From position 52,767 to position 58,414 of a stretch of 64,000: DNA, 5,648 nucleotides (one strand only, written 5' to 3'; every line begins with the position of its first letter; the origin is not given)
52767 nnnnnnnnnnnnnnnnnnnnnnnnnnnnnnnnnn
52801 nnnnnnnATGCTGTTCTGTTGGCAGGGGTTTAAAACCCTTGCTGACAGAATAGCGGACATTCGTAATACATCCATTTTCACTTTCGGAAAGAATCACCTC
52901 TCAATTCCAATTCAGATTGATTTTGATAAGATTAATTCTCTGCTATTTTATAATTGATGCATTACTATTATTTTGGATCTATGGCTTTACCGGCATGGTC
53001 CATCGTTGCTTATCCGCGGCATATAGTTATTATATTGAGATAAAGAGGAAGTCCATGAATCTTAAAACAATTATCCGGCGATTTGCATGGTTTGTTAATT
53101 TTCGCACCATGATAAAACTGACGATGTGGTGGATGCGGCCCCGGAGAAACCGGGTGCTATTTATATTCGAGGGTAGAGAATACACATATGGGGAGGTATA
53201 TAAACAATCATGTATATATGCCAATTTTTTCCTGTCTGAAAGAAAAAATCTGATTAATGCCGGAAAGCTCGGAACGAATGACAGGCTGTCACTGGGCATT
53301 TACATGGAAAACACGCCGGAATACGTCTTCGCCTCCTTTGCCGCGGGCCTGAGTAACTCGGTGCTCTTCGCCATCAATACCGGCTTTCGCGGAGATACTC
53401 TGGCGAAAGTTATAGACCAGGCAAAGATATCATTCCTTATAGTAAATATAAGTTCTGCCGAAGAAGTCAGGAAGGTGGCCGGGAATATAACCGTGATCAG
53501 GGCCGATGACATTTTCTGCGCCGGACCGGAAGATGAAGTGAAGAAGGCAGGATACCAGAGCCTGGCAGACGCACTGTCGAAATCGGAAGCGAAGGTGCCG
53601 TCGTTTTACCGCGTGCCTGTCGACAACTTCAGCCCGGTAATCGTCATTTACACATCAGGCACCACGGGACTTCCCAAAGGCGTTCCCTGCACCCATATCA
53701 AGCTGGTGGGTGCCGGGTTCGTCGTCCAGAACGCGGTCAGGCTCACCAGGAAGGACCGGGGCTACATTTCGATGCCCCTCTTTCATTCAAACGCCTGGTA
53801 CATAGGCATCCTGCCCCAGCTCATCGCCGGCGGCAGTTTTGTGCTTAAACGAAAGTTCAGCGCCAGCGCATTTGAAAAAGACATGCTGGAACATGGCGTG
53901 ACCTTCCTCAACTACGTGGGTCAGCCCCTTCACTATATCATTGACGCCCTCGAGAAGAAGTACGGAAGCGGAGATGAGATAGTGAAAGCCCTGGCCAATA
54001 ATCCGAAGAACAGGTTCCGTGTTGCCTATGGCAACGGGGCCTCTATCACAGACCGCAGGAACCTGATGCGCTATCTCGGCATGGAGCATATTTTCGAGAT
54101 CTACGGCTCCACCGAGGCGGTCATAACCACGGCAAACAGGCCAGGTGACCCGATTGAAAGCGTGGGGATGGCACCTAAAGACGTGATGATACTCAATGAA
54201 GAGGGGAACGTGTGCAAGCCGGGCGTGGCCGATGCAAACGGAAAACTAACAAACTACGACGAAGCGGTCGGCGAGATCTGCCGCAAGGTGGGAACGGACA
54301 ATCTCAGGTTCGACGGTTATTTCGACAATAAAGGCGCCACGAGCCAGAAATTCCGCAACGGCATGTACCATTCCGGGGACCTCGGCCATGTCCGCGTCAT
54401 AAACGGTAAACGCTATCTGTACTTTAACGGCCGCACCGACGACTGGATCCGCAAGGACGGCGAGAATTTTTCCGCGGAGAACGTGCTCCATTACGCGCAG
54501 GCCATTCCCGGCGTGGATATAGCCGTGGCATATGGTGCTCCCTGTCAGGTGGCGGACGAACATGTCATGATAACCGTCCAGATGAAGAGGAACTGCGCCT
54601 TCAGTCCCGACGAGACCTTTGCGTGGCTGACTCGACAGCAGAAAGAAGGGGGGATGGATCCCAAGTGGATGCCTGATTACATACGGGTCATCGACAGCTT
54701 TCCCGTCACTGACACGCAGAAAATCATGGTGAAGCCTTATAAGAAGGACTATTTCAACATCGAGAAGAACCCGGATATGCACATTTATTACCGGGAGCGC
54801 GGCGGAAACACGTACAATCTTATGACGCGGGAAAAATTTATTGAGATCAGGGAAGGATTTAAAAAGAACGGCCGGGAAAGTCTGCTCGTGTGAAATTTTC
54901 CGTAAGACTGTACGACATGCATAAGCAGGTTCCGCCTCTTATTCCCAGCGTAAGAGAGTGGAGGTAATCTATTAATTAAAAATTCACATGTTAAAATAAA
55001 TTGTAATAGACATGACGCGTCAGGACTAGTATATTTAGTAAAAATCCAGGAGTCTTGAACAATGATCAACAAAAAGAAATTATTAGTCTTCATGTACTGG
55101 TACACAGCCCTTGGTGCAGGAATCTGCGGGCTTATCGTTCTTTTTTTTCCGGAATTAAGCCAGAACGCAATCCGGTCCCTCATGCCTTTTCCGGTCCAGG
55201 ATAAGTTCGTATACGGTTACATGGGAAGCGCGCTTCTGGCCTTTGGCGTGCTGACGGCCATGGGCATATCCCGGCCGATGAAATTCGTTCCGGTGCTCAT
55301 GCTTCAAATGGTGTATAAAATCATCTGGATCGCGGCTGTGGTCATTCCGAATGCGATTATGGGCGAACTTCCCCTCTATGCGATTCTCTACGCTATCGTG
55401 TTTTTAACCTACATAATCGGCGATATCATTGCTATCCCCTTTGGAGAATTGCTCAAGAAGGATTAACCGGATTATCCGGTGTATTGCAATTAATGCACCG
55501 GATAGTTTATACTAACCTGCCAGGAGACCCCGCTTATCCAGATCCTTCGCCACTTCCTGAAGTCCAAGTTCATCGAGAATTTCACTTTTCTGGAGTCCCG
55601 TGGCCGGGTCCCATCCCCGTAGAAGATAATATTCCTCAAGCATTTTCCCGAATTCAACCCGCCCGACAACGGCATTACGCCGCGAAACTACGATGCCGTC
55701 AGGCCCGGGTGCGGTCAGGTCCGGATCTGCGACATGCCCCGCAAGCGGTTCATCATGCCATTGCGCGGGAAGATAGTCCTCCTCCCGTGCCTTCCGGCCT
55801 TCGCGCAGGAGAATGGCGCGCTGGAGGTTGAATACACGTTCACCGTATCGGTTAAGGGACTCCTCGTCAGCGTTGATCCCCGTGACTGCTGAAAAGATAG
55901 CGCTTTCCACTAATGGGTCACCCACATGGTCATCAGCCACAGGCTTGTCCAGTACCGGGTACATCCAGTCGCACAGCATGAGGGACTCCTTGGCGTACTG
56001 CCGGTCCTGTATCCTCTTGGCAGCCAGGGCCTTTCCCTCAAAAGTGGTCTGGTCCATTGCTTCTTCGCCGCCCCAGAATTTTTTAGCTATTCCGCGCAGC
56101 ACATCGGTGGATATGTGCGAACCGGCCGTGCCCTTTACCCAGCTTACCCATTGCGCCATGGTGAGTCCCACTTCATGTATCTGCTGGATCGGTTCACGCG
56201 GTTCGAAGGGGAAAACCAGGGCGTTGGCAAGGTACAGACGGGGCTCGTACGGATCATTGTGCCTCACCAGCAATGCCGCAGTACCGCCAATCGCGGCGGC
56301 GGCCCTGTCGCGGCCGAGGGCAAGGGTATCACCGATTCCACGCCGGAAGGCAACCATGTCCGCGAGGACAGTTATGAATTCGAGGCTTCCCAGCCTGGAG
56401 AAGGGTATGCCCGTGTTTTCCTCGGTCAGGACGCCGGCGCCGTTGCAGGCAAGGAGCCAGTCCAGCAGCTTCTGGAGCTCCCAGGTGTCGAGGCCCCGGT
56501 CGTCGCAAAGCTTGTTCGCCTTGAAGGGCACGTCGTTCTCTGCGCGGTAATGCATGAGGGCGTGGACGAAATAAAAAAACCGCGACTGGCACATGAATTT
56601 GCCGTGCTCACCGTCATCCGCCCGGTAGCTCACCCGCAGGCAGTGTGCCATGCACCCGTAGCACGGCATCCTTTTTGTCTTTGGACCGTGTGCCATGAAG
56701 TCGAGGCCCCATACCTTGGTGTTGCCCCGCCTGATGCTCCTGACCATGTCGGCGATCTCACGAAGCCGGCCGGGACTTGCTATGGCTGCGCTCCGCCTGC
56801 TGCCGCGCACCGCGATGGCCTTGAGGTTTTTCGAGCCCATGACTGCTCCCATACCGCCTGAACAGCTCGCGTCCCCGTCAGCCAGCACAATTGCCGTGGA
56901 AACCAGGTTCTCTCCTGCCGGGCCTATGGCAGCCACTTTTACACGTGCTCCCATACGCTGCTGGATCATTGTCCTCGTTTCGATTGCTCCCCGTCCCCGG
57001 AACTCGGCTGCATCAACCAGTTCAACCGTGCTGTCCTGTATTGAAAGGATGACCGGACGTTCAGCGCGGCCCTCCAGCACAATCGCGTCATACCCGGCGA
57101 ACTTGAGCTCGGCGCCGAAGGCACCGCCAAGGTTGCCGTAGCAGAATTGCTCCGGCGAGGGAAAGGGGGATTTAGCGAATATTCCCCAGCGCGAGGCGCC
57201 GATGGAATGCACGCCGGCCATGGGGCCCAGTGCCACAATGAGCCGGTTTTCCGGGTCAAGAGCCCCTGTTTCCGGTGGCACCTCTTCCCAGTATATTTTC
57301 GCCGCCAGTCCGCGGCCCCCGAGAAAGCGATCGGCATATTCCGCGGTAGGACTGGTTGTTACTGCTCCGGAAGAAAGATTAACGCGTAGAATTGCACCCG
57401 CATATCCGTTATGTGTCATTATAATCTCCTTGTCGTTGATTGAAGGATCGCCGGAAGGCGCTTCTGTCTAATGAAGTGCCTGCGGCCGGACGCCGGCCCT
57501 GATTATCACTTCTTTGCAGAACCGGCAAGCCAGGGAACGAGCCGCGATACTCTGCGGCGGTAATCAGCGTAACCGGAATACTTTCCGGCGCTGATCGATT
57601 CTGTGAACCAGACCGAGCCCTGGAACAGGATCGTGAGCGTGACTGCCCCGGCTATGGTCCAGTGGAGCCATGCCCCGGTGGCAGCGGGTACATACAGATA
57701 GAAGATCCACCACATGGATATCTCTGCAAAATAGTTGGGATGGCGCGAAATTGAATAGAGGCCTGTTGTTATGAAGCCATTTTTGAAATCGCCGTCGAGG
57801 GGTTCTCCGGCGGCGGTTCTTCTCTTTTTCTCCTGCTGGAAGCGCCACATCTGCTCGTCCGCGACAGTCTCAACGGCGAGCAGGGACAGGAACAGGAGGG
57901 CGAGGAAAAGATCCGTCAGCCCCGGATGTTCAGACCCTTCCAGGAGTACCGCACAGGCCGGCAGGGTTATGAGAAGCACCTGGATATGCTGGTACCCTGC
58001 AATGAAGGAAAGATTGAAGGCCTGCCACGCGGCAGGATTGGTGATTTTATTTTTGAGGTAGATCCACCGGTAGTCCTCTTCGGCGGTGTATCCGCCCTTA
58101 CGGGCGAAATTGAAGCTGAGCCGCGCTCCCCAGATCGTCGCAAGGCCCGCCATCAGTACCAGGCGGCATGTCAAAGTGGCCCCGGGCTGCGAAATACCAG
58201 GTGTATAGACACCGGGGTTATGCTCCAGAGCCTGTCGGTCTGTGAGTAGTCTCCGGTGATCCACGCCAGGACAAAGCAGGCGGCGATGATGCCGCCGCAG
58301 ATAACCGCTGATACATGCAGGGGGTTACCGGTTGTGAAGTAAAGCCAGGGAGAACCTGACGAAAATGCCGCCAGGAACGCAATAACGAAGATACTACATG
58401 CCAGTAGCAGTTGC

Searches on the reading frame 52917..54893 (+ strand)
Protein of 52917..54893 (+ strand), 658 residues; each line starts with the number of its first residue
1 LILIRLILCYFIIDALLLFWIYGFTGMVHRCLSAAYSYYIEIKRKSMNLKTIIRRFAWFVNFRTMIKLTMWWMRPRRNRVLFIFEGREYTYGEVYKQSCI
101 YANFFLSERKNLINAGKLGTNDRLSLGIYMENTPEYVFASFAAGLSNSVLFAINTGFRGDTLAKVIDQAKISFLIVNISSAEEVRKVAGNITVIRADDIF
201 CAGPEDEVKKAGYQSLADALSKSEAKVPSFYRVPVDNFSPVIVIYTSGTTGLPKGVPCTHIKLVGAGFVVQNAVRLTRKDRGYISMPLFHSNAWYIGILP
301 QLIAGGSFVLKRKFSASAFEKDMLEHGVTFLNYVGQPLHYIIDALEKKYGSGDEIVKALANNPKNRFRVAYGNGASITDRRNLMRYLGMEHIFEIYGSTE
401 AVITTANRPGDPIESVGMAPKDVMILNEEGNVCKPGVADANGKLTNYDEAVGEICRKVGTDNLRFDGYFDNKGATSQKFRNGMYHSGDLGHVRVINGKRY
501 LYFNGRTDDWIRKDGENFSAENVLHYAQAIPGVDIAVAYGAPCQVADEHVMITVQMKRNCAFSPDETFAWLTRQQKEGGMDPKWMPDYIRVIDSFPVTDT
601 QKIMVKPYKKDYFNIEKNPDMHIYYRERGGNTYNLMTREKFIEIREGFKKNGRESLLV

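Call 69: search_protein_families(library=pfam, proteins=[window:52917-54893:+], max_evalue=0.00001)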
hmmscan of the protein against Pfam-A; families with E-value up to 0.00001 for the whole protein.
window:52917-54893:+ (658 aa): 1 family
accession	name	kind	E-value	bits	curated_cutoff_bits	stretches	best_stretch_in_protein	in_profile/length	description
PF00501.34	AMP-binding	-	4.4e-45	154.6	29.9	1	74-442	6-370/384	AMP-binding enzyme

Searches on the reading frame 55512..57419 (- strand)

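Call 69: search_protein_families(library=pfam, proteins=[window:55512-57419:-], max_evalue=0.00001)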
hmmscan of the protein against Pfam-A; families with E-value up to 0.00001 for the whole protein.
window:55512-57419:- (635 aa): 2 families
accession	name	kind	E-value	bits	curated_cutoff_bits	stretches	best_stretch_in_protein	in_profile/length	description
PF02730.20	AFOR_N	-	9.6e-64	215.2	29.8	1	9-206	2-198/199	Aldehyde ferredoxin oxidoreductase, N-terminal domain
PF01314.23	AFOR_C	-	1.4e-48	166.4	27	1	247-620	64-385/385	Aldehyde ferredoxin oxidoreductase, domains 2 & 3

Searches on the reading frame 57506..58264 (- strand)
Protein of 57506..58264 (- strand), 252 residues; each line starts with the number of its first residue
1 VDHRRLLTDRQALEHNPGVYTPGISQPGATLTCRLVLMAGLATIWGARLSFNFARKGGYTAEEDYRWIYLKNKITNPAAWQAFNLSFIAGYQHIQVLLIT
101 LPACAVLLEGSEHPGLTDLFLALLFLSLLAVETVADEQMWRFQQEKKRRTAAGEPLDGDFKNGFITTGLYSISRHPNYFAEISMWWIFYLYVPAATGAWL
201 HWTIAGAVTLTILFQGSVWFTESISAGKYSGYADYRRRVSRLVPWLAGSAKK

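Call 69: search_protein_families(library=pfam, proteins=[window:57506-58264:-], max_evalue=0.00001)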
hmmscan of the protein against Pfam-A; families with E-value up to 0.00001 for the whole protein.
window:57506-58264:- (252 aa): 1 family
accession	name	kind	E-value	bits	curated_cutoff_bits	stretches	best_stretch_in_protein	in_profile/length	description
PF06966.17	DUF1295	-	4.1e-34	118.5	20.4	1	31-238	36-234/235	Protein of unknown function (DUF1295)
